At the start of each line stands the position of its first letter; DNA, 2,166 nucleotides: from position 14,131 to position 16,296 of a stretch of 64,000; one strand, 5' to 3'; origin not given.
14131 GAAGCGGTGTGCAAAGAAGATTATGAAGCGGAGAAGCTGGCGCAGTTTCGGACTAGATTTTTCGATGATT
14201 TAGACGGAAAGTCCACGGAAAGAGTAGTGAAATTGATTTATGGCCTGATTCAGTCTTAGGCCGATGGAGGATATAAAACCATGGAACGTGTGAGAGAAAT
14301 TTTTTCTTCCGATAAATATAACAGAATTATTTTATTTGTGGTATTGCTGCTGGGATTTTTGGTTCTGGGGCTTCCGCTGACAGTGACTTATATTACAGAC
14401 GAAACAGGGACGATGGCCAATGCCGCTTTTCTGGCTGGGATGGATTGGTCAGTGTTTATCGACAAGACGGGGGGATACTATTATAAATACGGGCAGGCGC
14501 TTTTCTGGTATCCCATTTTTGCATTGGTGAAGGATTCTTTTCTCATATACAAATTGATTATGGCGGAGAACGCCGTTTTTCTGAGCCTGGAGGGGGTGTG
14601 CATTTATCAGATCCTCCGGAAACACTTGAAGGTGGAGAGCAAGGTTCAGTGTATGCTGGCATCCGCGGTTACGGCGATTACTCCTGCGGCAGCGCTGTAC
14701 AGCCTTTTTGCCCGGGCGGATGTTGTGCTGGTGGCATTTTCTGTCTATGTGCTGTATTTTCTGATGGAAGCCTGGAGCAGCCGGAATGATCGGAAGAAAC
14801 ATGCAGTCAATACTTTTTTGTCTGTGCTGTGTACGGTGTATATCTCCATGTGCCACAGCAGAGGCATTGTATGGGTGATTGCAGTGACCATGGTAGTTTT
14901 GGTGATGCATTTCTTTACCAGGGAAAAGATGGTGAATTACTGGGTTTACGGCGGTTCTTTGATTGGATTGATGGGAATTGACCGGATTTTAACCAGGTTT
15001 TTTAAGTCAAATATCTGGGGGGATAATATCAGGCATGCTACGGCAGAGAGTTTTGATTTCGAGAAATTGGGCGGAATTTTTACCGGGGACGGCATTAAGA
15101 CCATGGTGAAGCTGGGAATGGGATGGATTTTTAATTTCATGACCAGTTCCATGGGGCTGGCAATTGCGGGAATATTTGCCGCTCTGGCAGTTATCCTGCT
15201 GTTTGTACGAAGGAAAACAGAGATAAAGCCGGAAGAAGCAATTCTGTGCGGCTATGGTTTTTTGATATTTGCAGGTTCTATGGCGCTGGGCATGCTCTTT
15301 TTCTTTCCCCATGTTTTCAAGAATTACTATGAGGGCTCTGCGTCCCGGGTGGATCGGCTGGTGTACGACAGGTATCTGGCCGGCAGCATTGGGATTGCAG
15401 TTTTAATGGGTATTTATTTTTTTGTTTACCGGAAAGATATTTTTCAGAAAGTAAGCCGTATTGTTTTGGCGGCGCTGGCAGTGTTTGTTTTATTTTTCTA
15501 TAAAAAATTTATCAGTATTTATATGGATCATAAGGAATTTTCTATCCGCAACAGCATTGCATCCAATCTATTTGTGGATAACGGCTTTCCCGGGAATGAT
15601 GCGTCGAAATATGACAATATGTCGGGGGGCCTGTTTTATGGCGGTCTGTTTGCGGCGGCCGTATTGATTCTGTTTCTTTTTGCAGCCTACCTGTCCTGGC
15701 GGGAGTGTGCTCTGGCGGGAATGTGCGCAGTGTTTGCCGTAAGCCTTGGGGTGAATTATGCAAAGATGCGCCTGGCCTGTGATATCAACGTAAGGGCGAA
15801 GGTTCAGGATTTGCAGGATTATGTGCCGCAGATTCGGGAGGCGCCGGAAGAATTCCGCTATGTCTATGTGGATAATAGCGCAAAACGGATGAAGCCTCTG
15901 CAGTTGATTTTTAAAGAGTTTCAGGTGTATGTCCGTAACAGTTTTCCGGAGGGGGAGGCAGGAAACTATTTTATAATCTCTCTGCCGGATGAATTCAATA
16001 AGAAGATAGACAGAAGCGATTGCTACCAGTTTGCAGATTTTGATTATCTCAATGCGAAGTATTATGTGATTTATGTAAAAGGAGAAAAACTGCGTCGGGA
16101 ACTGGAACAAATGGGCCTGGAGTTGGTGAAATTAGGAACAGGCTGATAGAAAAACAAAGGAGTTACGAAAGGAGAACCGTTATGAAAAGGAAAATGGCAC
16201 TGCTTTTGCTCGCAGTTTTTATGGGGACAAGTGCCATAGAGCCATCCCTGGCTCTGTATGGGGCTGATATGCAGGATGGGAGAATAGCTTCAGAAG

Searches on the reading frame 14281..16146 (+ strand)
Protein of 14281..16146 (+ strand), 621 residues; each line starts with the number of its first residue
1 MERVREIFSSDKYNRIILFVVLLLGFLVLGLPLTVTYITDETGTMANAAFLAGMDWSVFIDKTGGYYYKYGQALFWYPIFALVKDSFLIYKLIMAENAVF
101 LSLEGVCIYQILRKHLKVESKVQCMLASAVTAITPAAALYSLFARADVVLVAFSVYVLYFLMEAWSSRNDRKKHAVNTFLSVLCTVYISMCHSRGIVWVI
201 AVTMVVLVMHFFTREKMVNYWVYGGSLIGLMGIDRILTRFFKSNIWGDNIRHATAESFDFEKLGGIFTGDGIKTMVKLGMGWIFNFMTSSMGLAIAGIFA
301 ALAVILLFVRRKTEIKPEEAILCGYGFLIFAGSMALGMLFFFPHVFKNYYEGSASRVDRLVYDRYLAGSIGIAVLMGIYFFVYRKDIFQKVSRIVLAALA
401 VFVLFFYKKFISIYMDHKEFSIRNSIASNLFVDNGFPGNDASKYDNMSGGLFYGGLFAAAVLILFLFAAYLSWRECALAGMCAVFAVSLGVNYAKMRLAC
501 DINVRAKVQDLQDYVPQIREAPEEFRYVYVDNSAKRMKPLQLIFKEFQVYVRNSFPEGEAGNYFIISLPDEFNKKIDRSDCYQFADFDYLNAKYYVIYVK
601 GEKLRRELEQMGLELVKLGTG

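Call 8: search_protein_families(library=pfam, proteins=[window:14281-16146:+], max_evalue=0.1)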
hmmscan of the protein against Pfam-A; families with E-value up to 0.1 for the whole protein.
window:14281-16146:+ (621 aa): 1 family
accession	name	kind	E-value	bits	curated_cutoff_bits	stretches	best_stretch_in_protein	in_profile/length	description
PF13231.12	PMT_2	-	0.0011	19.6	26.1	1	98-231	29-152/160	Dolichyl-phosphate-mannose-protein mannosyltransferase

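Call 56: search_protein_families(library=ncbifam, proteins=[window:14281-16146:+], max_evalue=0.00001)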
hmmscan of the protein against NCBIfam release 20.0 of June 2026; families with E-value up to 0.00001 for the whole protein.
window:14281-16146:+ (621 aa): 0 families
